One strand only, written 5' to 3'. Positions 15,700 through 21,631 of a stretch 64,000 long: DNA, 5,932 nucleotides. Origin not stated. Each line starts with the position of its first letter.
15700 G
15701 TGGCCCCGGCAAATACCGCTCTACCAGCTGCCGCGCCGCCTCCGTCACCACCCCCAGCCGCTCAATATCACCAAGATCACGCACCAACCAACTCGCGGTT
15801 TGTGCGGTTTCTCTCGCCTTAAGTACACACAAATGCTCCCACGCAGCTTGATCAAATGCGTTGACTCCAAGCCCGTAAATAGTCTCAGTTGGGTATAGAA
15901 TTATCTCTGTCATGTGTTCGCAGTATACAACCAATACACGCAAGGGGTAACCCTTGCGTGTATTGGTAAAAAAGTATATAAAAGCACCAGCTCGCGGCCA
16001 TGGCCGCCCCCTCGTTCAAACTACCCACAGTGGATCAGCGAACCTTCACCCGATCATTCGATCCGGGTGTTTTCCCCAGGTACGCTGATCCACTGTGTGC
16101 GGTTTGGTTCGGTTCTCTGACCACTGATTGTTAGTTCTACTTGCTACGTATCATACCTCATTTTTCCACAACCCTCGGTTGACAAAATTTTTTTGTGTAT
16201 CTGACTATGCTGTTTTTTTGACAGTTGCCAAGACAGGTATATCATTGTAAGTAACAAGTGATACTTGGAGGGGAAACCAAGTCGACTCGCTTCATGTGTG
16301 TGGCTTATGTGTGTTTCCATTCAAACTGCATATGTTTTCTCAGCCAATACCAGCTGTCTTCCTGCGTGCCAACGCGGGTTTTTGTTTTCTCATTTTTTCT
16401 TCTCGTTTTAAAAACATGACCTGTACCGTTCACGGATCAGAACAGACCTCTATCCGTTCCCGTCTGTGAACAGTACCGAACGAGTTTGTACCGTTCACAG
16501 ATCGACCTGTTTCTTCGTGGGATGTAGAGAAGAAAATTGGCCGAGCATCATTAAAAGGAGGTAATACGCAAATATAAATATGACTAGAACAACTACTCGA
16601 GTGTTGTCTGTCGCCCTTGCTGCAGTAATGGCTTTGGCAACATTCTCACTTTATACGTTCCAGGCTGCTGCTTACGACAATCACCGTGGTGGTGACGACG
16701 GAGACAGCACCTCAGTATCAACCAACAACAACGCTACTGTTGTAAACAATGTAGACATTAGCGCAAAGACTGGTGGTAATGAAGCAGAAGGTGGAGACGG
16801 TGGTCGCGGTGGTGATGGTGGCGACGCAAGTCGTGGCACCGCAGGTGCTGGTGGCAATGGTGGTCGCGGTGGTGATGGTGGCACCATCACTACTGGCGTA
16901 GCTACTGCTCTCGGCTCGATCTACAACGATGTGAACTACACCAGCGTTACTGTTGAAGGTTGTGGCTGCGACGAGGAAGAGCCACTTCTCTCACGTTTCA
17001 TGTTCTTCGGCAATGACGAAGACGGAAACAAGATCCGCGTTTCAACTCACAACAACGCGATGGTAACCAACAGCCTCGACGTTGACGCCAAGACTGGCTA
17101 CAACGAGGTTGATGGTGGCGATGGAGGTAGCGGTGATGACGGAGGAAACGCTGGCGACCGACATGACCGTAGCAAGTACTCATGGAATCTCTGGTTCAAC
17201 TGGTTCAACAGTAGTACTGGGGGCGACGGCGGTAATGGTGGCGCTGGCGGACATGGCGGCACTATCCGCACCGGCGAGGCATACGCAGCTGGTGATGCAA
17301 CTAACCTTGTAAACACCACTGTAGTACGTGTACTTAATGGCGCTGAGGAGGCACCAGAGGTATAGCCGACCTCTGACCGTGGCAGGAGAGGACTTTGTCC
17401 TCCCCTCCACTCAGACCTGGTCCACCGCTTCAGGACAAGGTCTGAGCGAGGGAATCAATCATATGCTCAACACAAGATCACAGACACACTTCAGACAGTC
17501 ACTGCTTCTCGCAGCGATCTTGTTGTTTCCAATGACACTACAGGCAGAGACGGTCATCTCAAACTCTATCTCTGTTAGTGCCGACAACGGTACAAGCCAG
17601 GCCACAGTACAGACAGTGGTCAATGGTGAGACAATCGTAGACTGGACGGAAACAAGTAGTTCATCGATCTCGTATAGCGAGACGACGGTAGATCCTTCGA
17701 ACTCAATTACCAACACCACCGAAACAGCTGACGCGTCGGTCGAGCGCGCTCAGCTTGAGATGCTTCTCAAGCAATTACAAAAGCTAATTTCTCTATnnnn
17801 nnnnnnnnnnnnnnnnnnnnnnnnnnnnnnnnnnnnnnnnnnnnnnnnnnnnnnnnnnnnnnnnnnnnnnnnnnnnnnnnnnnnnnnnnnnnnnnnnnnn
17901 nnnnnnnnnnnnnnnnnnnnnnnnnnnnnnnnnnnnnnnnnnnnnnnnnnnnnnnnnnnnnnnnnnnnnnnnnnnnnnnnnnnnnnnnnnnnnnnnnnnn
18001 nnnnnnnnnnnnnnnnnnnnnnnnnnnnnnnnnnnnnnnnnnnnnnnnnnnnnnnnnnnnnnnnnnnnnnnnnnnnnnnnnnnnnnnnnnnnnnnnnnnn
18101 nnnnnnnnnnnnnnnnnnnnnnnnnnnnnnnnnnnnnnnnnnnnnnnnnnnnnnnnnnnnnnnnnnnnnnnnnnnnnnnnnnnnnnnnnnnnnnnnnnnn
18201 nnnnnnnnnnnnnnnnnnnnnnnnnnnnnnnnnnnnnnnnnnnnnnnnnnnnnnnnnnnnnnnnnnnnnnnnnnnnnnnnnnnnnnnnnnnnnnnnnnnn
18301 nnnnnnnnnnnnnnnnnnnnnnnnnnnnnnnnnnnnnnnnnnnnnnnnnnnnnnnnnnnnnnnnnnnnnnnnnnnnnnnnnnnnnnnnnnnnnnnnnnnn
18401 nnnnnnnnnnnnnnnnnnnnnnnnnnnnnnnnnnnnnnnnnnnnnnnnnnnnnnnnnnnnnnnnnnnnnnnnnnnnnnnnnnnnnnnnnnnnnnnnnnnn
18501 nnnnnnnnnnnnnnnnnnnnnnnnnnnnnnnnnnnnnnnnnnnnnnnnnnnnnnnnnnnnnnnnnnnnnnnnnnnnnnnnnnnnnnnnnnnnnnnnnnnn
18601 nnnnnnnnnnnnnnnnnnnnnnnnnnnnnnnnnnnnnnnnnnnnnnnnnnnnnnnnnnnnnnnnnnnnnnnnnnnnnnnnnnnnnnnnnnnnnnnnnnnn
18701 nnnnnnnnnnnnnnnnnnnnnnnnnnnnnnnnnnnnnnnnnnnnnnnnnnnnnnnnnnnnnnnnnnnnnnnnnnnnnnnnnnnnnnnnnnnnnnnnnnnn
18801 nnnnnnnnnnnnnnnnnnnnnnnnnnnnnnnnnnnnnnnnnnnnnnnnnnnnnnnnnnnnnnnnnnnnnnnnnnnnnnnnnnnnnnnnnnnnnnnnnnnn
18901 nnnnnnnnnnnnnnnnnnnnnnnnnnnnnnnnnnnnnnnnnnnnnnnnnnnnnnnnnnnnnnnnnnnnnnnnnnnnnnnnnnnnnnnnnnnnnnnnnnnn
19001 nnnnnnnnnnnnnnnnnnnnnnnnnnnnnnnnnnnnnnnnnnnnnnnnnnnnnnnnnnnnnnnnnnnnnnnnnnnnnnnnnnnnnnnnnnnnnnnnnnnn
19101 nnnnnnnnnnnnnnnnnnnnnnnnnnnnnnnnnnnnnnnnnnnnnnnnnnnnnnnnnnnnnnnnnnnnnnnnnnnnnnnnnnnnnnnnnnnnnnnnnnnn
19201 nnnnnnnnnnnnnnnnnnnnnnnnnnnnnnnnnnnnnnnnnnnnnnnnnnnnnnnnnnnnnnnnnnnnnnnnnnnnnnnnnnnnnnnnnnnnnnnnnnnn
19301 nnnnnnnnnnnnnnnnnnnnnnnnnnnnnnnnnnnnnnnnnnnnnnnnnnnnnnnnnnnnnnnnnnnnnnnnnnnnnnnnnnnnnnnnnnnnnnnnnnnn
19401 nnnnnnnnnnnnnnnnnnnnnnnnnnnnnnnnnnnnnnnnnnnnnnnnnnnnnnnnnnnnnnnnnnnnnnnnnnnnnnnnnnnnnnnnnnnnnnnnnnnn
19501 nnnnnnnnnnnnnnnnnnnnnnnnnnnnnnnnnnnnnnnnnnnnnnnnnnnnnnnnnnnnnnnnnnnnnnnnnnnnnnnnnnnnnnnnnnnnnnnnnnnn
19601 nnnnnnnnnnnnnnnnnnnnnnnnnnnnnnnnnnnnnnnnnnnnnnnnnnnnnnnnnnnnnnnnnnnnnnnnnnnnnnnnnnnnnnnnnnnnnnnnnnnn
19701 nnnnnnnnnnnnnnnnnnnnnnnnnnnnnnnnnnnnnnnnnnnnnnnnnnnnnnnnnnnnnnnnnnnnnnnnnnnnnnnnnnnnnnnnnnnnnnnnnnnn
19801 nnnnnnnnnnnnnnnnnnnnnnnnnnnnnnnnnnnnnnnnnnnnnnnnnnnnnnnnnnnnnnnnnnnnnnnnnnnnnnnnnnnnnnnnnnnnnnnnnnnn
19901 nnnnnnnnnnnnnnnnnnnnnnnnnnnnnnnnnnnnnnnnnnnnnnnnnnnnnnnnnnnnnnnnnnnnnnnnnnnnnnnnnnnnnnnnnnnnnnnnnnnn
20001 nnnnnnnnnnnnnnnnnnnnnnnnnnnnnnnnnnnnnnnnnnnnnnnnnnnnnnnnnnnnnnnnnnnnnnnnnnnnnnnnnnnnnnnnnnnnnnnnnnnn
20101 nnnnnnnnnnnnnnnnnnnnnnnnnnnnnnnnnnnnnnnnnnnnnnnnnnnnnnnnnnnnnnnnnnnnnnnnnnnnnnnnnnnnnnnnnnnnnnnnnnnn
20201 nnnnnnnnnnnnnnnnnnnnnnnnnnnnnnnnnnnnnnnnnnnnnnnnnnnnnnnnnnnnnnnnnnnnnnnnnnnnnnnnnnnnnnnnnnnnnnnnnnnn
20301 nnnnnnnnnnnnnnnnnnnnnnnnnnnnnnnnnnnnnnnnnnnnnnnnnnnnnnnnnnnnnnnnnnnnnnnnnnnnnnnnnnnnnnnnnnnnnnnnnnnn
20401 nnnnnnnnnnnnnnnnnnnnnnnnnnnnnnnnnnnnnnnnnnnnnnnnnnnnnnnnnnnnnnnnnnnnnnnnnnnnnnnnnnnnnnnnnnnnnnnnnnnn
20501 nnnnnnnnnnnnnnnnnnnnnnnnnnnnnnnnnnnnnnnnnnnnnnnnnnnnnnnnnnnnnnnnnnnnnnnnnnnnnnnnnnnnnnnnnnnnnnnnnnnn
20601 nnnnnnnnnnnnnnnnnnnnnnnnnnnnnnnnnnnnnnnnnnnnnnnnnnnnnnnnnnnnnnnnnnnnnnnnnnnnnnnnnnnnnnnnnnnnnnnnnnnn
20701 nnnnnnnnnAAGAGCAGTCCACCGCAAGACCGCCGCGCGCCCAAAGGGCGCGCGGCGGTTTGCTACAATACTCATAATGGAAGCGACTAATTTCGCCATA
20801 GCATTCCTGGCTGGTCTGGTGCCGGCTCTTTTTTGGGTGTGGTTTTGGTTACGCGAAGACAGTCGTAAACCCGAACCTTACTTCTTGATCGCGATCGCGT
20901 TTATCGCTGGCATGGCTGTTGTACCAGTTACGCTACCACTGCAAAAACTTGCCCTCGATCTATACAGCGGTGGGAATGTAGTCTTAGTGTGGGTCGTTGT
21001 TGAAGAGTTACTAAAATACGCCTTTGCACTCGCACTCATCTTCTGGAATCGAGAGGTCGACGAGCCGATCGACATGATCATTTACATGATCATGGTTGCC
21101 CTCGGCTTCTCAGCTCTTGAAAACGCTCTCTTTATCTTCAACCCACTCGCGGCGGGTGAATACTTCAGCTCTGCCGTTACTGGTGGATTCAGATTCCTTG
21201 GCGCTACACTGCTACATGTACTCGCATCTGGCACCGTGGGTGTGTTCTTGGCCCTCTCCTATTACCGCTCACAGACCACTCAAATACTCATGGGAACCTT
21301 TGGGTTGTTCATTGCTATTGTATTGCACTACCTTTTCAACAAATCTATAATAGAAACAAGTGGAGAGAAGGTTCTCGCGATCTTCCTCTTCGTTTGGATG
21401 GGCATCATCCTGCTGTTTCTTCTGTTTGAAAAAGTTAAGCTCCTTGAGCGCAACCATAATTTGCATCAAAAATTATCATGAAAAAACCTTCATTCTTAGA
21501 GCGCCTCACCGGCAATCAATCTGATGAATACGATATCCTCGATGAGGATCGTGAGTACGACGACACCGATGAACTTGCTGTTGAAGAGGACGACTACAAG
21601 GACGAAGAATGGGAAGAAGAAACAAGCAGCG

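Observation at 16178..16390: A consensus promoter and intrinsic terminator enclose ~140 nt inside the 640-bp leader: an sRNA or attenuator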

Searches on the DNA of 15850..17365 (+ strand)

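Call 5: search_rna_families(source=window, start=15850, end=16650, threshold=evalue, max_evalue=10, show_alignments=3)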
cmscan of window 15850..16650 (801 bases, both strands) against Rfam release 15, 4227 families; matches with E-value up to 10: 7.
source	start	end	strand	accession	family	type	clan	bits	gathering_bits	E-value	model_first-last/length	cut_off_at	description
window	15932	15965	+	RF00641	mir-154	Gene; miRNA;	CL00149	18.4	52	1.5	1-82/82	no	mir-154 microRNA precursor family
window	15932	15965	-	RF00641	mir-154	Gene; miRNA;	CL00149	18.1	52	1.8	1-82/82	no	mir-154 microRNA precursor family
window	15926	15971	-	RF03578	mir-3910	Gene; miRNA;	-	16.4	95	3.9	1-82/82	no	mir-3910 microRNA precursor family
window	16420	16479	-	RF03652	mir-2329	Gene; miRNA;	-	15.8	90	6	1-66/66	no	mir-2329 microRNA precursor family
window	16253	16301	-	RF00339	snoR60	Gene; snRNA; snoRNA; CD-box;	CL00074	14.9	40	7.2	1-72/72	no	Small nucleolar RNA snoR60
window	16201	16236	+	RF03012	Mu-gpT-DE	Gene; sRNA;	-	13.6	49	3.9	3-41/53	no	Mu-gpT-DE RNA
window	15894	16010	-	RF01773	rpsL_pseudo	Cis-reg; leader;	-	12.7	70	7.6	1-128/128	no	Pseudomonas rpsL leader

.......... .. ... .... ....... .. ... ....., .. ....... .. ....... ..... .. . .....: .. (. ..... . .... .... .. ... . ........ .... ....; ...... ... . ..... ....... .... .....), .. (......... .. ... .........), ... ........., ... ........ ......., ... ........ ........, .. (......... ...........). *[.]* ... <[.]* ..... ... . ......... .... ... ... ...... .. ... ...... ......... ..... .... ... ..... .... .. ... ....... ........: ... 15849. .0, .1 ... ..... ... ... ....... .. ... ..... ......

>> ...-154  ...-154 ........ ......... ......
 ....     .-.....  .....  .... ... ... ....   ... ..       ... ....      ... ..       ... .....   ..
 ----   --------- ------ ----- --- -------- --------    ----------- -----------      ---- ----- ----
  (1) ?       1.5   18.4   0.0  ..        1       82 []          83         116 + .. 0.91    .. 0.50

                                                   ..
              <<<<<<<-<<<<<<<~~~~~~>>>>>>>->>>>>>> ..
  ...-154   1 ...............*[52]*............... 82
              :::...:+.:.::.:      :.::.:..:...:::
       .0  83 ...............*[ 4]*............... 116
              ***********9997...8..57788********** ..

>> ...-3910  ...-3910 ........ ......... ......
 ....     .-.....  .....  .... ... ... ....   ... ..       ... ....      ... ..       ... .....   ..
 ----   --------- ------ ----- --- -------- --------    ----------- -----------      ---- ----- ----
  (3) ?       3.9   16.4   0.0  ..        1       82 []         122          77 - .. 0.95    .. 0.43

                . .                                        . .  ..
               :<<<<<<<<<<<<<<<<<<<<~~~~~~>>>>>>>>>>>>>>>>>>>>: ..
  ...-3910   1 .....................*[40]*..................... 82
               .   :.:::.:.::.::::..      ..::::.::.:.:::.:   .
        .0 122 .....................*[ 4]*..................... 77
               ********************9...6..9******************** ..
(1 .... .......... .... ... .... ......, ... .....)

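Call 66: build_rna_model(alignment_id=A7)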
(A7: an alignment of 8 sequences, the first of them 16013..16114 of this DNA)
Model R1 built from alignment A7 (8 sequences, 122 columns); structure: RNAalifold consensus.
model positions 99; base pairs 28; branch points 0; effective number of sequences 2.77; information 0.59 bits per position. Calibrated on 0.2 Mb of random sequence (short: E-values are rough).
structure used (alignment columns):
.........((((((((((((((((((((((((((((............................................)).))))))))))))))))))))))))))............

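Call 68: search_with_rna_model(model_id=R1, sources=[window, L010, L011, L012, L013, L014, L015, L016, L017, L018, L019, L020, L021, L022, L023, L024, L025, L026, L027, L028, L029, L030, L031, L032, L033, L034, L035, L036, L037, L038, L039, L040, L041, L042, L043, L044, L045, L046, L047, L048, L049, L050, L051, L052, L053, L054, L055, L056, L057, L058, L059, L060, L061, L062, L063, L064, L065, L066, L067, L068, L069, L070, L071, L072, L073, L074, L075, L076, L077, L078, L079, L080, L081, L082, L083, L084, L085, L086, L087, L088, L089, L090, L091, L092, L093, L094, L095, L096, L097, L098, L099, L100, L101, L102, L103, L104, L105, L106, L107, L108], max_evalue=1)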
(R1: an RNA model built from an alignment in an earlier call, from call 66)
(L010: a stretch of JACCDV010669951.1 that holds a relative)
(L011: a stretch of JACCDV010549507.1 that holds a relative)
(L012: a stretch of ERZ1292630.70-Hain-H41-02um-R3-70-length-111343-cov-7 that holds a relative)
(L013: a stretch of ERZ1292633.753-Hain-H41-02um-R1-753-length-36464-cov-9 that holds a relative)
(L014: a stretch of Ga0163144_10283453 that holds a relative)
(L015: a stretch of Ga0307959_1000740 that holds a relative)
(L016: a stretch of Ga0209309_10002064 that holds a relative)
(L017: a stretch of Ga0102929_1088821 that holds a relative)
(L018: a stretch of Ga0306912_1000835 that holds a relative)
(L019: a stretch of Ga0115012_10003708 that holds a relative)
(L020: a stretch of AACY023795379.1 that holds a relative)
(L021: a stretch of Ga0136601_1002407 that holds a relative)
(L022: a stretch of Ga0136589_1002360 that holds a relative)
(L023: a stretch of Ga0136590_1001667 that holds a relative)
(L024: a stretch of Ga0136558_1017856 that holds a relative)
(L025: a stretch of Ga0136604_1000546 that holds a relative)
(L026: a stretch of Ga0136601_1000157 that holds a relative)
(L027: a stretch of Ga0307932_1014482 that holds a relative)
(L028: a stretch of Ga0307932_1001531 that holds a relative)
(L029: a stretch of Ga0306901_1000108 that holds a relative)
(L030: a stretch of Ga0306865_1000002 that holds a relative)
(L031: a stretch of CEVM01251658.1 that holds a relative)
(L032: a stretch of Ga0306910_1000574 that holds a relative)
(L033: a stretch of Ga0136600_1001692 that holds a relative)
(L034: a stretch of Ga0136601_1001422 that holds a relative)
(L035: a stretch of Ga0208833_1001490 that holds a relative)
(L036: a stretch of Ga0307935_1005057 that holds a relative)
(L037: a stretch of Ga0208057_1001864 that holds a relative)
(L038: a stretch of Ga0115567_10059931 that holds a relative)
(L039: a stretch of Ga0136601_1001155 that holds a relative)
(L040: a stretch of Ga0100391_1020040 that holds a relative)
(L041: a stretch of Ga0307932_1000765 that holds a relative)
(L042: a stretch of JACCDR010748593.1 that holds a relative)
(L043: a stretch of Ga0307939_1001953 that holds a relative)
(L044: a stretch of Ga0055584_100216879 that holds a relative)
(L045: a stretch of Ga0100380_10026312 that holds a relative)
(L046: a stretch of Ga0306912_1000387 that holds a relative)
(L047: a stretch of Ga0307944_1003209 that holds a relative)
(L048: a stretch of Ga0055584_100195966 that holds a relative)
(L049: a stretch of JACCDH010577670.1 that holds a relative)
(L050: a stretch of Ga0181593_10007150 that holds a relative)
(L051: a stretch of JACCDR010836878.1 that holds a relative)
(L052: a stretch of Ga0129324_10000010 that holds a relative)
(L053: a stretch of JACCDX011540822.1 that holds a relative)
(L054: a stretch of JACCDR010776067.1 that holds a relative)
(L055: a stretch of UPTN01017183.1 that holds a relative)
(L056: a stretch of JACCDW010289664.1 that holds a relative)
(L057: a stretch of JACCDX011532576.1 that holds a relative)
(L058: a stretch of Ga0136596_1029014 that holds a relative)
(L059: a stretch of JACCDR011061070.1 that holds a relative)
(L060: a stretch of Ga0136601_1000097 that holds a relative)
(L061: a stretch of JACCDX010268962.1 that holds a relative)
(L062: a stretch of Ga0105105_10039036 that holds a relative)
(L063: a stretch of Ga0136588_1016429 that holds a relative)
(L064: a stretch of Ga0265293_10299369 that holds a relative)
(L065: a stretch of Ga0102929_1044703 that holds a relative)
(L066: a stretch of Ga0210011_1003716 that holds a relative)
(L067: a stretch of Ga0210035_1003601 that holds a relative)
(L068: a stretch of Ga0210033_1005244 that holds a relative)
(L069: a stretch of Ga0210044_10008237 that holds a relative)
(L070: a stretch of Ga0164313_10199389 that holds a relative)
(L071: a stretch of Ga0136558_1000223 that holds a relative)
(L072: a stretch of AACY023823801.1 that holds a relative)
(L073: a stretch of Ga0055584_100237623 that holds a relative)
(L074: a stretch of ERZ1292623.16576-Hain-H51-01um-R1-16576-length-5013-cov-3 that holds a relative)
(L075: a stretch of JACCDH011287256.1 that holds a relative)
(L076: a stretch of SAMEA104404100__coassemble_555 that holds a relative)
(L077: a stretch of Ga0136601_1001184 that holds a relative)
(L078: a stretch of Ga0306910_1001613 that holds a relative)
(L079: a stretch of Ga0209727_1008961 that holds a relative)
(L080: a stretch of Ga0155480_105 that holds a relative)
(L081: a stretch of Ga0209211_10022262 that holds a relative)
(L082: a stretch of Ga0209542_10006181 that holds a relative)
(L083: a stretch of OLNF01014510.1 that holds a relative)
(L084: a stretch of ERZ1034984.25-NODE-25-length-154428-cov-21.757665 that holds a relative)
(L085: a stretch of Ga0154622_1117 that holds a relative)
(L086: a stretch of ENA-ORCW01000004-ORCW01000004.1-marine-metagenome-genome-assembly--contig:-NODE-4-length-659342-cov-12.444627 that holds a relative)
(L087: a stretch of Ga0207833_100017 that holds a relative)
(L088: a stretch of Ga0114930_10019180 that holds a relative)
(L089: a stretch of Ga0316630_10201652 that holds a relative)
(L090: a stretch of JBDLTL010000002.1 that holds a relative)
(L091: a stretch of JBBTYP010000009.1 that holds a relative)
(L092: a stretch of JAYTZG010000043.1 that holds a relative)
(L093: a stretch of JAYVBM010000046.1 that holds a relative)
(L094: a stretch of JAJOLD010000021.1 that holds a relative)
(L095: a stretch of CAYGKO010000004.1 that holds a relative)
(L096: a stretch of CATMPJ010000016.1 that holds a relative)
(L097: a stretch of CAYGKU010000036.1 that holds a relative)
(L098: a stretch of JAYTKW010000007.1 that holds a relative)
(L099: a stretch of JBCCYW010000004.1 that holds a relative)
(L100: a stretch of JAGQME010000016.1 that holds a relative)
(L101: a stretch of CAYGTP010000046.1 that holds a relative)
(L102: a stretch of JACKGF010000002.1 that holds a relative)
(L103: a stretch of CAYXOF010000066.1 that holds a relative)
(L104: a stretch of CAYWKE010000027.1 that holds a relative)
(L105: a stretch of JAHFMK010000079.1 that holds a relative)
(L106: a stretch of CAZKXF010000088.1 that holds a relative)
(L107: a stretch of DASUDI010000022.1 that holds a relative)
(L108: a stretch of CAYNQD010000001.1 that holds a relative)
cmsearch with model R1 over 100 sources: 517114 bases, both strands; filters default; matches with E-value up to 1: 6.
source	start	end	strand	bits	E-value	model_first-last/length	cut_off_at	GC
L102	100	199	-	85.1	2.4e-19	1-99/99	no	0.39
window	16013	16116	+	83.9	4.8e-19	1-99/99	no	0.54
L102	106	205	+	51.7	2.5e-10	1-99/99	no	0.38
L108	1373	1464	-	47.9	2.6e-09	1-99/99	no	0.55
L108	1379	1470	+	43.6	3.8e-08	1-99/99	no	0.53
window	16007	16110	-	43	5.5e-08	1-99/99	no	0.56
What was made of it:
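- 16017..16112 (+): LH: long hairpin (about 28-bp basal stem, variable apical hairpin) followed by a U-rich run. Proposed body and terminator of a roughly 125-nt RNA made from P_up. A covariance model finds it in two further genomes (call 68).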

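Call 69: search_with_rna_model(model_id=R1, sources=[L109, L110, L111, L112, L113, L114, L115, L116, L117, L118, L119, L120, L121, L122, L123, L124, L125, L126, L127, L128, L129, L130, L131, L132, L133, L134, L135, L136, L137, L138, L139, L140, L141, L142, L143, L144, L145, L146, L147, L148, L149, L150, L151, L152, L153, L154, L155, L156, L157, L158, L159, L160, L161, L162, L163, L164, L165, L166, L167, L168, L169, L170, L171, L172, L173, L174, L175], max_evalue=1)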
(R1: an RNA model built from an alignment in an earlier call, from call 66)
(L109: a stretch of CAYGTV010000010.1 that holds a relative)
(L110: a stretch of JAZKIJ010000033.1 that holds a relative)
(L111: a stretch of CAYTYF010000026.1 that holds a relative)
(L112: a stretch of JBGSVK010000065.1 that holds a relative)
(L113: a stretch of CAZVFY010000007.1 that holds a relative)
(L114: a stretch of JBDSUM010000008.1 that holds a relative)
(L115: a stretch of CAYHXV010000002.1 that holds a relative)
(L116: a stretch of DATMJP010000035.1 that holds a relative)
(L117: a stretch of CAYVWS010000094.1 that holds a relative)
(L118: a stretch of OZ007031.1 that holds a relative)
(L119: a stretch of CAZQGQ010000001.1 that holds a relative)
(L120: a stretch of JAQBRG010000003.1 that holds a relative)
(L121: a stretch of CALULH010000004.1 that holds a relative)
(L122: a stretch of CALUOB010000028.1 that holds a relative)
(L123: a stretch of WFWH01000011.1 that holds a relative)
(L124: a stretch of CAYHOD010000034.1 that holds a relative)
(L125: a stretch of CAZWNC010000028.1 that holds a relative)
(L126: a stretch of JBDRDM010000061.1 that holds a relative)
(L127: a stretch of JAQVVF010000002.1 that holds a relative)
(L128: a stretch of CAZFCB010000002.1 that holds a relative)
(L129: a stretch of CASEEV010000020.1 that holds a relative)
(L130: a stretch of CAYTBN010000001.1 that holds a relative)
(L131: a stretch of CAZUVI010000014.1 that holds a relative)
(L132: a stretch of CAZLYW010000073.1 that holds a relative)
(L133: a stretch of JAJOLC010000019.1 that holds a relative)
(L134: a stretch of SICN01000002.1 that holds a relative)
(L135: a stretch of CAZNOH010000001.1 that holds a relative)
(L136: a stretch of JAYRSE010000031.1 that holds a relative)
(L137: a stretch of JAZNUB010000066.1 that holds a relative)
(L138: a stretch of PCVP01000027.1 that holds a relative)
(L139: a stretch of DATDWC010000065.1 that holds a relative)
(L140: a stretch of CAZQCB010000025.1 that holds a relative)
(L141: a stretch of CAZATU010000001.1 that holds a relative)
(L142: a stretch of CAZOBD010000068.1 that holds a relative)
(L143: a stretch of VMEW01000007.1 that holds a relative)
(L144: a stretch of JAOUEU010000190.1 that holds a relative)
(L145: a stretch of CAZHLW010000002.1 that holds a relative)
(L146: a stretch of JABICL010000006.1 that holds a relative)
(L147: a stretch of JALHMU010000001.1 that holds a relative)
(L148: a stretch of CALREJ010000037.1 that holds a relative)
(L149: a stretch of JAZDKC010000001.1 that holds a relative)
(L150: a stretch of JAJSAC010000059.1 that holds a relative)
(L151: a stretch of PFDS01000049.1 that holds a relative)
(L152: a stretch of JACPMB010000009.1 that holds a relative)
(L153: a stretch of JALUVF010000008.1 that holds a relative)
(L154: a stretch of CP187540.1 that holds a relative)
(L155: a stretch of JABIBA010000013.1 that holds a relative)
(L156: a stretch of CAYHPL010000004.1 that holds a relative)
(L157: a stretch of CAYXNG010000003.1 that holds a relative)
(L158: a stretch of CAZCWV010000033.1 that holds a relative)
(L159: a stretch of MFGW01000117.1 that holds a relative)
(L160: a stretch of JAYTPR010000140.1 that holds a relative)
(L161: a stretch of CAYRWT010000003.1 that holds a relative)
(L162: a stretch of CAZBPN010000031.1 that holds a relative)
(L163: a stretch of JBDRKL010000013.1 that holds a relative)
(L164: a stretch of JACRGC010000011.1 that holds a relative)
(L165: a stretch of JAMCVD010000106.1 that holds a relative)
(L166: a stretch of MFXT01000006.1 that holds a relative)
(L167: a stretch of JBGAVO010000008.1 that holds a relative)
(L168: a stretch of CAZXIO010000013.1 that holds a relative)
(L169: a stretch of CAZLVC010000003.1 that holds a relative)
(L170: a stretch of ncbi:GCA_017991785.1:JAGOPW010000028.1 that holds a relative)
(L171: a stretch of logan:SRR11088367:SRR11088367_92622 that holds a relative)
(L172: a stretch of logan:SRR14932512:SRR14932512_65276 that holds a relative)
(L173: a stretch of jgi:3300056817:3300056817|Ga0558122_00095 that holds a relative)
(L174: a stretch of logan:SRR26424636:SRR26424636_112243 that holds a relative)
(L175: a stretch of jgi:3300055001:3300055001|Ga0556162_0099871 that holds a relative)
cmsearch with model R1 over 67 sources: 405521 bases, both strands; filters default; matches with E-value up to 1: 1.
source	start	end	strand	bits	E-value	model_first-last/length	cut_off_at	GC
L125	1401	1453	+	16.6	0.61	1-99/99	no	0.38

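Call 88: search_rna_families(sources=[L177, L178, L180, L182, L183, L186], threshold=evalue, max_evalue=1)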
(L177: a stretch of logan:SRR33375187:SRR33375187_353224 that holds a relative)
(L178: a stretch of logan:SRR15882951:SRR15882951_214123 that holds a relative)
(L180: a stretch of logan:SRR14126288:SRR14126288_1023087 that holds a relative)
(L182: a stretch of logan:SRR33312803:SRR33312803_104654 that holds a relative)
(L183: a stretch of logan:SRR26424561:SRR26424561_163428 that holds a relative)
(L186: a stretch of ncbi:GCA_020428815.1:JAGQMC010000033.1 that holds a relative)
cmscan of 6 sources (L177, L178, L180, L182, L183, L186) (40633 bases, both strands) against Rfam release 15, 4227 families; matches with E-value up to 1: 2.
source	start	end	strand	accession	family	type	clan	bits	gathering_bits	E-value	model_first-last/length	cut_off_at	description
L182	1236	1308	+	RF00005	tRNA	Gene; tRNA;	CL00001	71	29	1e-13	1-71/71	no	tRNA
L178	1355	1441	+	RF00223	IRES_Bip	Cis-reg; IRES;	-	16.5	40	0.56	1-263/263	no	bip internal ribosome entry site (IRES)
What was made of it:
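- No Rfam hit even at E<=10 in the window or at E<=1 in six relatives (calls 5, 88).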

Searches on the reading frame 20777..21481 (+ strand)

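Call 29: search_protein_families(library=pfam, proteins=[window:20777-21481:+], max_evalue=0.01)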
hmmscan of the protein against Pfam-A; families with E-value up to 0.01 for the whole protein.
window:20777-21481:+ (234 aa): 1 family
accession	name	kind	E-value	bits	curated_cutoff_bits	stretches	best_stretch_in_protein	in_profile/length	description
PF13367.11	PrsW-protease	-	1.6e-22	80.5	23.5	1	33-208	1-189/196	PrsW family intramembrane metalloprotease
